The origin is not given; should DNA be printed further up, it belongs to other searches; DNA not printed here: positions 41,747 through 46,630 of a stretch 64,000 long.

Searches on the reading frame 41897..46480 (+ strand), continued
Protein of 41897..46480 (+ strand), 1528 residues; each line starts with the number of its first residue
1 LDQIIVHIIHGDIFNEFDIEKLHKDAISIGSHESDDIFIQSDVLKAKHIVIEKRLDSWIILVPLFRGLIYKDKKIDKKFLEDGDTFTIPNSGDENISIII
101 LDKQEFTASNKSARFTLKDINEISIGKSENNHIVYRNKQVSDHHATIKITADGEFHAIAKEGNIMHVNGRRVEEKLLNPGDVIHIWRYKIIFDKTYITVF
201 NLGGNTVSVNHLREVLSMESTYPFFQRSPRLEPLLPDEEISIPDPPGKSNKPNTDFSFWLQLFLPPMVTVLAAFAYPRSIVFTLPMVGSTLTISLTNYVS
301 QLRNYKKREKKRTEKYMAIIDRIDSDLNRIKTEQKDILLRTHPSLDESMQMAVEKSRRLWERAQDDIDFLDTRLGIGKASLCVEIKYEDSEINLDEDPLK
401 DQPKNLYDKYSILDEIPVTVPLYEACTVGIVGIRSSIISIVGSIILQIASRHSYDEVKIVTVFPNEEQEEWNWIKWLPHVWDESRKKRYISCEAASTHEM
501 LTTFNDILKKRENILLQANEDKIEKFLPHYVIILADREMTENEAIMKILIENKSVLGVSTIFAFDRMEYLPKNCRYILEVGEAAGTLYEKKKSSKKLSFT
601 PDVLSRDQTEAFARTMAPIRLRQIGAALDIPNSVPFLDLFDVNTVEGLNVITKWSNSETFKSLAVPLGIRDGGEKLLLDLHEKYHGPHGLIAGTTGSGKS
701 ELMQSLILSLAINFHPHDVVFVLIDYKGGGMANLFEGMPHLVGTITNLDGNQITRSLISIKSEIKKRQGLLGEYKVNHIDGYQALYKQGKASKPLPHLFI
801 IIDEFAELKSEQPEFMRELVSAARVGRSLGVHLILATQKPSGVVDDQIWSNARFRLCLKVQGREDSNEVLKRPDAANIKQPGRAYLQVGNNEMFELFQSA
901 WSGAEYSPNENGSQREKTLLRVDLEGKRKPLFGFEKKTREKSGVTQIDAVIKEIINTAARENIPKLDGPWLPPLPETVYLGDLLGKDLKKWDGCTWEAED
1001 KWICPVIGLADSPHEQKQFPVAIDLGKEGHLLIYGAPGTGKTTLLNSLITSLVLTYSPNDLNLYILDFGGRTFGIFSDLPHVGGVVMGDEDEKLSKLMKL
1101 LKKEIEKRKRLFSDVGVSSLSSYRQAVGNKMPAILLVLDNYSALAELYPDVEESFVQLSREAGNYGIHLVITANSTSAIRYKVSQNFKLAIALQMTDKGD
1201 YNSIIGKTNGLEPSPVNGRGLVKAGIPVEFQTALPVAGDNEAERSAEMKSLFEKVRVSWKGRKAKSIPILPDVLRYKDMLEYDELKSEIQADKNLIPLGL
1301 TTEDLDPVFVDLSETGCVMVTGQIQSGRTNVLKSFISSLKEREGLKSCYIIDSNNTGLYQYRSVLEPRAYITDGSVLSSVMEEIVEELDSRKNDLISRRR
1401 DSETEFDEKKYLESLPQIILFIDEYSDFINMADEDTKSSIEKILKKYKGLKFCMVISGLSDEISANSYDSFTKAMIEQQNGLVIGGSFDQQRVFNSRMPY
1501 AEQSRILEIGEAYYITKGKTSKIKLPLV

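Call 67: find_homologous_proteins(query=window:41897-46480:+, max_evalue=1e-50)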
Query window:41897-46480:+ (1528 aa): 135 proteins with E <= 1e-50 among 5775 candidates; the best 120 are listed.
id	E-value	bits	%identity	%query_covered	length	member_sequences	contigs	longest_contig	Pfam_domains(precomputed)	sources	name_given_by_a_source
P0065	0.0e+0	3426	99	100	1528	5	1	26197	PF00437.27,PF13245.13,PF13555.13,PF00004.36,PF13401.13,PF01637.25,PF13191.13,PF10412.16,PF00498.32,PF24883.3,PF05729.19,PF16697.11,PF00910.29,PF01580.25,PF20720.4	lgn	-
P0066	0.0e+0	2770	78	100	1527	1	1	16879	PF06745.20,PF01443.25,PF13245.13,PF13555.13,PF00004.36,PF13401.13,PF01637.25,PF13191.13,PF00498.32,PF24883.3,PF16697.11,PF01580.25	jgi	jgi:DNA segregation ATPase FtsK/SpoIIIE, S-DNA-T family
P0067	0.0e+0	2769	78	100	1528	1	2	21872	PF00498.32,PF24883.3,PF13245.13,PF16697.11,PF13401.13,PF01580.25,PF01637.25,PF13191.13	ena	-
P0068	0.0e+0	2753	77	100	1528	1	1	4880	PF13245.13,PF00004.36,PF13401.13,PF01637.25,PF13191.13,PF10412.16,PF00498.32,PF01935.24,PF24883.3,PF05729.19,PF16697.11,PF00910.29,PF01580.25,PF25199.2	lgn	-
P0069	0.0e+0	2489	70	100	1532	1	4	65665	PF13245.13,PF13555.13,PF00004.36,PF13401.13,PF01637.25,PF13191.13,PF10412.16,PF00498.32,PF24883.3,PF05729.19,PF16697.11,PF01580.25,PF20720.4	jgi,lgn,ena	-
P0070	0.0e+0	2453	68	100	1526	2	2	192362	PF00437.27,PF01443.25,PF13245.13,PF13555.13,PF13401.13,PF01637.25,PF13191.13,PF10412.16,PF00498.32,PF01935.24,PF24883.3,PF16697.11,PF01580.25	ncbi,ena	-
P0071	0.0e+0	2238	62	100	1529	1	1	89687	PF13245.13,PF05872.19,PF00004.36,PF13401.13,PF01637.25,PF13191.13,PF10412.16,PF00498.32,PF24883.3,PF05729.19,PF16697.11,PF01580.25,PF25199.2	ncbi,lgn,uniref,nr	ncbi:S-DNA-T family DNA segregation ATPase FtsK/SpoIIIE [Anaerobacterium chartisolvens]|uniref:S-DNA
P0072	0.0e+0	1614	48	100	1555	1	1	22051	PF10412.16,PF00498.32,PF01935.24,PF05729.19,PF16697.11,PF13555.13,PF13401.13,PF01580.25,PF01637.25,PF25199.2,PF13191.13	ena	-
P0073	0.0e+0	1607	47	100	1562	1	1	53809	PF00498.32,PF01935.24,PF13245.13,PF05729.19,PF16697.11,PF13555.13,PF13401.13,PF01580.25,PF13191.13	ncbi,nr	ncbi:MAG: type VII secretion protein EssC [Clostridia bacterium]|nr:type VII secretion protein EssC 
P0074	0.0e+0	1569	47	100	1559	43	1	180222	PF00498.32,PF05729.19,PF16697.11,PF13555.13,PF13401.13,PF01580.25,PF01637.25,PF27394.1,PF25199.2,PF20720.4,PF13191.13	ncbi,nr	ncbi:FHA domain-containing protein [Acetivibrio thermocellus BC1]|nr:FHA domain-containing protein [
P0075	0.0e+0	1568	47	100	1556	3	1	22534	PF00498.32,PF05729.19,PF16697.11,PF13555.13,PF13401.13,PF01580.25,PF01637.25,PF13191.13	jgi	-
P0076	0.0e+0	1562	47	100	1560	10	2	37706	PF00498.32,PF05729.19,PF16697.11,PF13401.13,PF01580.25,PF01637.25,PF25199.2,PF13191.13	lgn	-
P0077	0.0e+0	1561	47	100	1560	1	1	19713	PF00498.32,PF05729.19,PF16697.11,PF13555.13,PF13401.13,PF01580.25,PF01637.25,PF25199.2,PF13481.13,PF13191.13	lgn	-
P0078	0.0e+0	1554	46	100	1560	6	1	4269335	PF00498.32,PF05729.19,PF16697.11,PF13555.13,PF13401.13,PF01580.25,PF01637.25,PF25199.2,PF13481.13,PF20720.4,PF13191.13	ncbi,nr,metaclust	ncbi:type VII secretion protein EssC [Clostridium sp. Bc-iso-3]|nr:type VII secretion protein EssC [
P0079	0.0e+0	1536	46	100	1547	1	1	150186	PF00498.32,PF24883.3,PF13245.13,PF05729.19,PF16697.11,PF05872.19,PF00004.36,PF13401.13,PF01580.25,PF01637.25,PF13191.13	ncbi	-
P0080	0.0e+0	1523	49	92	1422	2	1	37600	PF13173.13,PF00437.27,PF13555.13,PF13401.13,PF01637.25,PF13191.13,PF00498.32,PF24883.3,PF05729.19,PF16697.11,PF01580.25,PF27394.1,PF25199.2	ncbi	ncbi:MAG: type VII secretion protein EssC, partial [Bacillota bacterium]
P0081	0.0e+0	1520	46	100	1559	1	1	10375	PF00498.32,PF16697.11,PF05872.19,PF00004.36,PF13401.13,PF01580.25,PF01637.25,PF25199.2,PF13191.13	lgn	-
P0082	0.0e+0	1509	46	100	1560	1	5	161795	PF00498.32,PF05729.19,PF16697.11,PF00004.36,PF13401.13,PF01580.25,PF01637.25,PF25199.2,PF20720.4,PF13191.13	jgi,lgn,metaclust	metaclust:\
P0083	0.0e+0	1500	46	100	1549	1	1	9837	PF06745.20,PF00437.27,PF01443.25,PF13245.13,PF13555.13,PF00004.36,PF13401.13,PF20703.4,PF13238.13,PF01637.25,PF13191.13,PF13479.13,PF00498.32,PF01935.24,PF24883.3,PF00005.34,PF05729.19,PF16697.11,PF00910.29,PF01580.25,PF01078.28,PF20720.4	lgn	-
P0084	0.0e+0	1495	46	100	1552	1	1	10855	PF06745.20,PF00004.36,PF13401.13,PF13238.13,PF13191.13,PF24883.3,PF05729.19,PF16697.11,PF01580.25,PF27394.1,PF25199.2,PF13481.13,PF00437.27,PF01443.25,PF13245.13,PF13555.13,PF20703.4,PF01637.25,PF13479.13,PF00498.32,PF01935.24,PF00005.34,PF00910.29,PF01078.28,PF20720.4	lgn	-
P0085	0.0e+0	1406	43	100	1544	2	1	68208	PF00437.27,PF13245.13,PF13555.13,PF00004.36,PF13401.13,PF20703.4,PF01637.25,PF13191.13,PF00498.32,PF24883.3,PF05729.19,PF02367.24,PF16697.11,PF01580.25,PF25199.2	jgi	-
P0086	0.0e+0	1333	43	100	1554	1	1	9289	PF00498.32,PF16697.11,PF01580.25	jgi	jgi:S-DNA-T family DNA segregation ATPase FtsK/SpoIIIE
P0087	0.0e+0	1309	41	100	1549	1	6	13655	PF13245.13,PF13555.13,PF00004.36,PF13401.13,PF01637.25,PF13191.13,PF00498.32,PF05729.19,PF16697.11,PF00910.29,PF01580.25,PF27394.1,PF25199.2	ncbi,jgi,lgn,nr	ncbi:MAG: type VII secretion protein EssC [Actinobacteria bacterium]|nr:type VII secretion protein E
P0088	0.0e+0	1308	41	100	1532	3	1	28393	PF00498.32,PF13245.13,PF05729.19,PF16697.11,PF13401.13,PF01580.25,PF25199.2,PF20720.4,PF13191.13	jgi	-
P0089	0.0e+0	1293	45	85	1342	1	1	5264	PF13173.13,PF05872.19,PF13555.13,PF00004.36,PF13401.13,PF01637.25,PF13191.13,PF01935.24,PF24883.3,PF05729.19,PF00910.29,PF01580.25,PF13481.13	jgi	-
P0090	0.0e+0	1203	40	95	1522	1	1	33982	PF10412.16,PF01935.24,PF00005.34,PF13401.13,PF01580.25,PF01637.25,PF20720.4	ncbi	-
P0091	0.0e+0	1201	40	95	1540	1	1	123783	PF00498.32,PF05729.19,PF16697.11,PF13401.13,PF01580.25,PF01637.25,PF13191.13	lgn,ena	-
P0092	0.0e+0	1171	39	95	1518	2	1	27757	PF12775.14,PF05872.19,PF00004.36,PF13401.13,PF01580.25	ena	-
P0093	0.0e+0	1169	38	95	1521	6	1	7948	PF00498.32,PF12775.14,PF05729.19,PF05872.19,PF13401.13,PF01580.25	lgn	-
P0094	0.0e+0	1168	39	95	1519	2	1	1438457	PF13245.13,PF05872.19,PF13555.13,PF13401.13,PF01580.25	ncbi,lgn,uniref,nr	ncbi:type VII secretion protein EssC [Vallitalea longa]|uniref:Type VII secretion protein EssC n=1 T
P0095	0.0e+0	1164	38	95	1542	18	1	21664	PF01935.24,PF12775.14,PF05729.19,PF05872.19,PF13555.13,PF00004.36,PF13401.13,PF01580.25,PF01637.25,PF13191.13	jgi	jgi:S-DNA-T family DNA segregation ATPase FtsK/SpoIIIE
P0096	0.0e+0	1155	39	93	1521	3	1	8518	PF12775.14,PF05872.19,PF00004.36,PF13401.13,PF01580.25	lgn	-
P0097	0.0e+0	1146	42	85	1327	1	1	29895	PF13245.13,PF05872.19,PF13555.13,PF00004.36,PF13401.13,PF20703.4,PF13191.13,PF10412.16,PF01935.24,PF05729.19,PF01580.25,PF25199.2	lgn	-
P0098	0.0e+0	1142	38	95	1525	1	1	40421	PF05729.19,PF05872.19,PF13401.13,PF01580.25,PF01637.25,PF25199.2,PF13191.13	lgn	-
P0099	0.0e+0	1125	42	80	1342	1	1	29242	PF13245.13,PF05729.19,PF05872.19,PF00910.29,PF00004.36,PF13401.13,PF01580.25,PF13481.13,PF13191.13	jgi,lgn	jgi:S-DNA-T family DNA segregation ATPase FtsK/SpoIIIE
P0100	0.0e+0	1122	40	85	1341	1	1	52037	PF00437.27,PF13245.13,PF05872.19,PF13555.13,PF13401.13,PF01637.25,PF13191.13,PF25201.1,PF01935.24,PF00005.34,PF13476.13,PF05729.19,PF01580.25,PF25199.2,PF13481.13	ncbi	ncbi:MAG: type VII secretion protein EssC [Bacillota bacterium]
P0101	0.0e+0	1116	38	100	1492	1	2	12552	PF13173.13,PF00498.32,PF01935.24,PF24883.3,PF13245.13,PF16697.11,PF13555.13,PF13401.13,PF01580.25,PF01637.25,PF27394.1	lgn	-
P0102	0.0e+0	1108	40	85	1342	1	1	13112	PF00437.27,PF13245.13,PF05872.19,PF13555.13,PF00004.36,PF13401.13,PF13191.13,PF13479.13,PF01935.24,PF00005.34,PF13476.13,PF05729.19,PF01580.25,PF25199.2,PF13481.13,PF20720.4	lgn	-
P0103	0.0e+0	1101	41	85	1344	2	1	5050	PF05729.19,PF05872.19,PF13555.13,PF13401.13,PF01580.25,PF25199.2,PF13481.13,PF13191.13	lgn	-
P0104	0.0e+0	1100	41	85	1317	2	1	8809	PF13245.13,PF05872.19,PF13555.13,PF00004.36,PF13401.13,PF13238.13,PF01637.25,PF13191.13,PF24883.3,PF00005.34,PF05729.19,PF13521.13,PF00910.29,PF01580.25,PF25199.2,PF13481.13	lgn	-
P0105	0.0e+0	1097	40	85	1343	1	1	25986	PF00437.27,PF01443.25,PF13245.13,PF05872.19,PF13555.13,PF13401.13,PF20703.4,PF13238.13,PF13191.13,PF13476.13,PF05729.19,PF00910.29,PF01580.25,PF25199.2,PF13481.13,PF20720.4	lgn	-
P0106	0.0e+0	1096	41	85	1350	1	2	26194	PF13173.13,PF01443.25,PF05872.19,PF13555.13,PF13401.13,PF13238.13,PF13191.13,PF02492.26,PF00005.34,PF13476.13,PF05729.19,PF01580.25,PF25199.2,PF13481.13,PF20720.4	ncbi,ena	-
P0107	0.0e+0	1082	38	100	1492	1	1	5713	PF00498.32,PF24883.3,PF16697.11,PF13555.13,PF13401.13,PF01580.25,PF01637.25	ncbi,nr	ncbi:MAG TPA: type VII secretion protein EssC [Negativicutes bacterium]|nr:type VII secretion protei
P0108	0.0e+0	1073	39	91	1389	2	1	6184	PF00498.32,PF13401.13,PF01580.25,PF01637.25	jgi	-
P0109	0.0e+0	1059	37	100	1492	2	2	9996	PF00498.32,PF05729.19,PF16697.11,PF13555.13,PF13401.13,PF01580.25,PF01637.25,PF27394.1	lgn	-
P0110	0.0e+0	1028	40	85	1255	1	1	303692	PF13173.13,PF00437.27,PF01443.25,PF13245.13,PF05872.19,PF13555.13,PF00004.36,PF13401.13,PF01637.25,PF13191.13,PF02492.26,PF10412.16,PF13479.13,PF01935.24,PF24883.3,PF00005.34,PF05729.19,PF01580.25,PF25199.2,PF13481.13,PF20720.4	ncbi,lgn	-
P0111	0.0e+0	1025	35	98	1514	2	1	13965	PF01443.25,PF00498.32,PF05729.19,PF16697.11,PF13401.13,PF01580.25,PF01637.25,PF27394.1,PF13481.13,PF13191.13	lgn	-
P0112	8.2e-294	996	37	92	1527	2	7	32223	PF00498.32,PF16697.11,PF13401.13,PF01580.25,PF01637.25,PF13191.13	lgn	-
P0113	1.5e-292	992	36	95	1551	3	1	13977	PF00437.27,PF00498.32,PF01935.24,PF13401.13,PF01580.25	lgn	-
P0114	1.4e-290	986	37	95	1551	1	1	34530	PF00437.27,PF00498.32,PF01935.24,PF16697.11,PF13401.13,PF01580.25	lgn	-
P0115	7.0e-288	977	37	92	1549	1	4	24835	PF00437.27,PF00498.32,PF01935.24,PF13401.13,PF01580.25,PF01637.25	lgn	-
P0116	1.2e-286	973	35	99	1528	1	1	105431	PF13245.13,PF13401.13,PF01637.25,PF04851.22,PF00931.29,PF10412.16,PF00498.32,PF01935.24,PF24883.3,PF00005.34,PF05729.19,PF02367.24,PF16697.11,PF00910.29,PF01580.25,PF27394.1,PF25199.2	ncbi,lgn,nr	ncbi:MAG: type VII secretion protein EssC [Clostridium sp.]|nr:type VII secretion protein EssC [Clos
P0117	1.3e-285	969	36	92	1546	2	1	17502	PF00437.27,PF00498.32,PF16697.11,PF13401.13,PF01580.25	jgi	jgi:S-DNA-T family DNA segregation ATPase FtsK/SpoIIIE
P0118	2.1e-285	968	36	92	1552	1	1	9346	PF00437.27,PF00498.32,PF01935.24,PF13245.13,PF13401.13,PF01580.25,PF27394.1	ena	-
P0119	6.4e-285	967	35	95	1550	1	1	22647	PF00498.32,PF01935.24,PF13401.13,PF01580.25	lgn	-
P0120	9.1e-285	966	36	92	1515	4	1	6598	PF00498.32,PF16697.11,PF01580.25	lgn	-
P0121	1.1e-283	963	37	92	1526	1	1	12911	PF00498.32,PF16697.11,PF13401.13,PF01580.25,PF01637.25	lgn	-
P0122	1.4e-283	962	36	94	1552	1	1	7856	PF00437.27,PF00498.32,PF01935.24,PF16697.11,PF13401.13,PF01580.25,PF01637.25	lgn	-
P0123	8.4e-282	957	35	98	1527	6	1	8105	PF13245.13,PF13555.13,PF13401.13,PF01637.25,PF04851.22,PF13191.13,PF10412.16,PF13479.13,PF00498.32,PF01935.24,PF00005.34,PF12775.14,PF05729.19,PF02367.24,PF16697.11,PF00910.29,PF01580.25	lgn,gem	-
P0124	1.5e-281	956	36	95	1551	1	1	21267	PF00498.32,PF13401.13,PF01580.25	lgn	-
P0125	3.0e-281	955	36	92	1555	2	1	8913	PF00437.27,PF00498.32,PF01935.24,PF13401.13,PF01580.25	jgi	-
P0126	8.5e-280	950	35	92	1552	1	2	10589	PF00437.27,PF00498.32,PF01935.24,PF13401.13,PF01580.25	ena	-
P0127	8.7e-280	950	36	95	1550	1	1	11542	PF00437.27,PF00498.32,PF01935.24,PF13401.13,PF01580.25,PF01637.25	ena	-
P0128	3.0e-278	945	35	96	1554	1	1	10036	PF00498.32,PF01935.24,PF13401.13,PF01580.25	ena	-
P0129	4.0e-278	944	35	95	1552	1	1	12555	PF00437.27,PF00498.32,PF01935.24,PF13401.13,PF01580.25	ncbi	-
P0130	6.2e-278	944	36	93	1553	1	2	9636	PF00498.32,PF01935.24,PF16697.11,PF13401.13,PF01580.25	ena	-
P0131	6.2e-277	940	41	73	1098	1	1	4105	PF05729.19,PF13401.13,PF01580.25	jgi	jgi:S-DNA-T family DNA segregation ATPase FtsK/SpoIIIE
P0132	9.8e-274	930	38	85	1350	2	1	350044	PF10412.16,PF24883.3,PF13245.13,PF05729.19,PF00004.36,PF13401.13,PF01580.25,PF01637.25,PF13191.13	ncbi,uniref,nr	ncbi:type VII secretion protein EssC [Lihuaxuella thermophila]|uniref:type VII secretion protein Ess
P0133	2.1e-272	925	38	85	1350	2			PF01935.24,PF24883.3,PF05729.19,PF00004.36,PF13401.13,PF13238.13,PF03029.24,PF01580.25,PF01637.25,PF13191.13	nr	nr:type VII secretion protein EssC [Paenactinomyces guangxiensis]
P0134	1.0e-270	920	36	92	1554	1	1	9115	PF00437.27,PF00498.32,PF01935.24,PF13245.13,PF05729.19,PF05872.19,PF13555.13,PF13401.13,PF01580.25,PF20720.4,PF13191.13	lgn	-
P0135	3.1e-266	905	36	92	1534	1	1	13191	PF00437.27,PF13245.13,PF13555.13,PF13401.13,PF01637.25,PF13191.13,PF00498.32,PF01935.24,PF13476.13,PF01580.25,PF25199.2,PF20720.4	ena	-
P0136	1.6e-265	903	35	96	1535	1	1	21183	PF10412.16,PF00498.32,PF01935.24,PF24883.3,PF13245.13,PF16697.11,PF13401.13,PF01580.25,PF01637.25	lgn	-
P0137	1.9e-265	902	37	85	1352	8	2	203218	PF01935.24,PF24883.3,PF05729.19,PF00004.36,PF13401.13,PF01580.25,PF13191.13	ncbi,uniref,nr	ncbi:type VII secretion protein EssC [Thermoactinomyces daqus]|uniref:Type VII secretion protein Ess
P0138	3.0e-265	902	35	94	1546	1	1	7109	PF00498.32,PF01935.24,PF13401.13,PF01580.25,PF25199.2,PF20720.4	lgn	-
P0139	1.2e-263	896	35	95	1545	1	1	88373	PF06745.20,PF00437.27,PF13245.13,PF13555.13,PF00004.36,PF13401.13,PF01637.25,PF10412.16,PF00498.32,PF01935.24,PF00005.34,PF01580.25,PF25199.2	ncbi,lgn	-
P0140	3.1e-263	895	36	85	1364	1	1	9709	PF10412.16,PF24883.3,PF05729.19,PF00004.36,PF13401.13,PF01580.25,PF13191.13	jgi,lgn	-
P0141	1.0e-260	887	36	85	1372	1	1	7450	PF10412.16,PF24883.3,PF13245.13,PF05729.19,PF00004.36,PF13401.13,PF01580.25,PF01637.25,PF13191.13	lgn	-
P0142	9.3e-260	883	34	92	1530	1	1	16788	PF10412.16,PF00437.27,PF00498.32,PF01935.24,PF16697.11,PF05872.19,PF13401.13,PF01580.25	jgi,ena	-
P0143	1.7e-259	883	36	94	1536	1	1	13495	PF00437.27,PF00498.32,PF01935.24,PF05729.19,PF13555.13,PF13401.13,PF01580.25,PF25199.2,PF13191.13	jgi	jgi:S-DNA-T family DNA segregation ATPase FtsK/SpoIIIE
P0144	4.4e-259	881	36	93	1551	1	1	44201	PF13173.13,PF00437.27,PF13245.13,PF05872.19,PF13555.13,PF13401.13,PF13238.13,PF01637.25,PF13191.13,PF00498.32,PF05729.19,PF01580.25,PF25199.2,PF20720.4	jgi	jgi:S-DNA-T family DNA segregation ATPase FtsK/SpoIIIE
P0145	1.3e-258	880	35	94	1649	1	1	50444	PF13240.12,PF00437.27,PF24463.2,PF13555.13,PF13401.13,PF13191.13,PF10412.16,PF00498.32,PF01935.24,PF12773.14,PF04665.19,PF01580.25,PF25199.2,PF20720.4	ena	-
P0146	1.3e-258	880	34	95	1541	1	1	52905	PF00498.32,PF13401.13,PF01580.25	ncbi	-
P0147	3.0e-258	878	34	94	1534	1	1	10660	PF00437.27,PF13245.13,PF13555.13,PF13401.13,PF13238.13,PF01637.25,PF13191.13,PF00498.32,PF01935.24,PF00005.34,PF05729.19,PF01580.25,PF25199.2,PF20720.4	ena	-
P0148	5.0e-257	874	33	95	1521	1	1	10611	PF00498.32,PF13401.13,PF01580.25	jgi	-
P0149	9.0e-255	867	35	92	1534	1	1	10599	PF00437.27,PF05872.19,PF13555.13,PF13401.13,PF13191.13,PF10412.16,PF00498.32,PF01935.24,PF00005.34,PF05729.19,PF01580.25,PF25199.2,PF20720.4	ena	-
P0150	2.2e-252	859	34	92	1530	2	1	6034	PF00437.27,PF00498.32,PF01935.24,PF13245.13,PF16697.11,PF05872.19,PF13401.13,PF01580.25,PF27394.1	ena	-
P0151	1.3e-251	857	33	92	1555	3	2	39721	PF10412.16,PF00498.32,PF01935.24,PF12775.14,PF13555.13,PF13401.13,PF01580.25,PF01637.25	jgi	-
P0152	5.8e-251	854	35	85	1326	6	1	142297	PF10412.16,PF01935.24,PF05729.19,PF05872.19,PF00004.36,PF13401.13,PF01580.25,PF01637.25,PF13191.13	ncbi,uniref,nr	ncbi:type VII secretion protein EssC [Paenibacillus sp. 7541]|uniref:type VII secretion protein EssC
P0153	1.1e-250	853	36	85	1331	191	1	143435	PF10412.16,PF13245.13,PF05729.19,PF00004.36,PF13401.13,PF01580.25,PF01637.25,PF13191.13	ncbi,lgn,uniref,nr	ncbi:type VII secretion protein EssC [Paenibacillus sp. EKM211P]|uniref:type VII secretion protein E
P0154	1.5e-249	850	35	85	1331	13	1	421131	PF10412.16,PF01935.24,PF13245.13,PF05872.19,PF00004.36,PF13401.13,PF01580.25,PF01637.25,PF13191.13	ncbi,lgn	ncbi:ESX-1 secretion system protein EccCa1 [compost metagenome]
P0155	1.8e-249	849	36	85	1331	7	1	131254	PF13245.13,PF05729.19,PF00004.36,PF13401.13,PF01580.25,PF01637.25,PF13191.13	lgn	-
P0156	2.2e-248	846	33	92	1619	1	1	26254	PF00437.27,PF13245.13,PF05872.19,PF13555.13,PF13401.13,PF13191.13,PF00498.32,PF01935.24,PF05729.19,PF01580.25,PF25199.2,PF20720.4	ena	-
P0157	3.5e-248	845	35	85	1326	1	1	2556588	PF10412.16,PF01935.24,PF13245.13,PF05729.19,PF00004.36,PF13401.13,PF20703.4,PF01580.25,PF01637.25,PF13191.13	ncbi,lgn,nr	ncbi:type VII secretion protein EssC [Neobacillus mesonae]|nr:type VII secretion protein EssC [Neoba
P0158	3.2e-246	839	35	90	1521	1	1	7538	PF00498.32,PF16697.11,PF01580.25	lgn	-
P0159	1.8e-245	836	35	94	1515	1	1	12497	PF00498.32,PF16697.11,PF13555.13,PF13401.13,PF01580.25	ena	-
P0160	5.2e-244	831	35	81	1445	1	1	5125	PF13245.13,PF05872.19,PF13401.13,PF01637.25,PF13248.12,PF13191.13,PF10412.16,PF12773.14,PF05729.19,PF01580.25,PF25199.2,PF20720.4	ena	-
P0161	1.5e-242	826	35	85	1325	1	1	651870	PF10412.16,PF13245.13,PF05729.19,PF05872.19,PF13555.13,PF00910.29,PF00004.36,PF13401.13,PF01580.25,PF01637.25,PF13191.13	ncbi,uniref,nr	ncbi:type VII secretion protein EssC [Paenibacillus sp. JX-17]|uniref:Type VII secretion protein Ess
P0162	4.0e-242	825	35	94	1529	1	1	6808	PF00437.27,PF00498.32,PF13245.13,PF16697.11,PF05872.19,PF13555.13,PF13401.13,PF01580.25,PF25199.2,PF20720.4,PF13191.13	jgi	jgi:S-DNA-T family DNA segregation ATPase FtsK/SpoIIIE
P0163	4.3e-241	822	38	56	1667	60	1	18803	PF00498.32,PF01935.24,PF13401.13,PF01580.25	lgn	-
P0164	3.0e-239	816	34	95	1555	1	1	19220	PF00498.32,PF01935.24,PF05872.19,PF13401.13,PF01580.25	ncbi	-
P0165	3.8e-236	805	33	92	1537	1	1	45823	PF00437.27,PF00498.32,PF01935.24,PF05872.19,PF13555.13,PF13401.13,PF01580.25,PF01637.25,PF25199.2,PF20720.4,PF13191.13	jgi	jgi:S-DNA-T family DNA segregation ATPase FtsK/SpoIIIE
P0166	6.1e-232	791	31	99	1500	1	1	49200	PF00498.32,PF16697.11,PF13401.13,PF01580.25,PF13191.13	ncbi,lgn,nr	ncbi:type VII secretion protein EssC [Synergistales bacterium]|nr:type VII secretion protein EssC [S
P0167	7.1e-230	784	33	85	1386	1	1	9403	PF24883.3,PF13245.13,PF05729.19,PF13555.13,PF00004.36,PF13401.13,PF01580.25,PF13481.13,PF13191.13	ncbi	-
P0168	1.1e-229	784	33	93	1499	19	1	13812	PF00498.32,PF16697.11,PF13401.13,PF01580.25,PF13481.13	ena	-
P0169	2.5e-229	783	32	100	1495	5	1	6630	PF00498.32,PF16697.11,PF13401.13,PF01580.25,PF13191.13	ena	-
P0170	3.0e-226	772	33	86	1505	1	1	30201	PF00498.32,PF16697.11,PF13401.13,PF01580.25,PF13191.13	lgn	-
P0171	4.6e-226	772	37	71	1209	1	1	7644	PF00498.32,PF01935.24,PF13401.13,PF01580.25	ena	-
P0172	2.9e-222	759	31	95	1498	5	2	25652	PF00498.32,PF16697.11,PF13401.13,PF01580.25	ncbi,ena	-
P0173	6.4e-221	755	32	95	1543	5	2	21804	PF00498.32,PF05872.19,PF13401.13,PF01580.25,PF13191.13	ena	-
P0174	2.5e-220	753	33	85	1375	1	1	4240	PF24883.3,PF13245.13,PF05729.19,PF13555.13,PF00004.36,PF13401.13,PF01580.25,PF01637.25,PF13481.13,PF13191.13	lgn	-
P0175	1.9e-219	750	32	86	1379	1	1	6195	PF24883.3,PF13245.13,PF05729.19,PF13555.13,PF00004.36,PF13401.13,PF01580.25,PF13481.13,PF13191.13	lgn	-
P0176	5.6e-214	732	31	92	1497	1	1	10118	PF00498.32,PF16697.11,PF00004.36,PF13401.13,PF01580.25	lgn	-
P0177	7.6e-214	731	32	91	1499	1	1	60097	PF00498.32,PF16697.11,PF13401.13,PF01580.25,PF13481.13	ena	-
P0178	7.6e-213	728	33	85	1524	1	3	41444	PF00498.32,PF05729.19,PF13401.13,PF01580.25,PF13191.13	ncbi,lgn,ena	-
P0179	8.6e-213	728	34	84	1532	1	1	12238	PF01580.25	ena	-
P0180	3.6e-212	726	32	86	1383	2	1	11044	PF24883.3,PF05729.19,PF13555.13,PF13401.13,PF01580.25,PF13481.13,PF13191.13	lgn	-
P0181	4.9e-212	725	31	98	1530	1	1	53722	PF00498.32,PF16697.11,PF01580.25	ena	-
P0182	1.4e-210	721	31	85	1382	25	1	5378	PF13173.13,PF13245.13,PF13555.13,PF00004.36,PF13401.13,PF01637.25,PF13191.13,PF24883.3,PF05729.19,PF00910.29,PF01580.25,PF13481.13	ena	-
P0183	1.2e-198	681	38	65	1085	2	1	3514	PF00437.27,PF00498.32,PF01935.24,PF05872.19,PF13555.13,PF13401.13,PF01580.25,PF25199.2,PF13191.13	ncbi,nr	ncbi:MAG: type VII secretion protein EssC, partial [Oscillospiraceae bacterium]|nr:type VII secretio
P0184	1.7e-197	677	29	96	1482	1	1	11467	PF00498.32,PF16697.11,PF13401.13,PF01580.25,PF25199.2,PF13191.13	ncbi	-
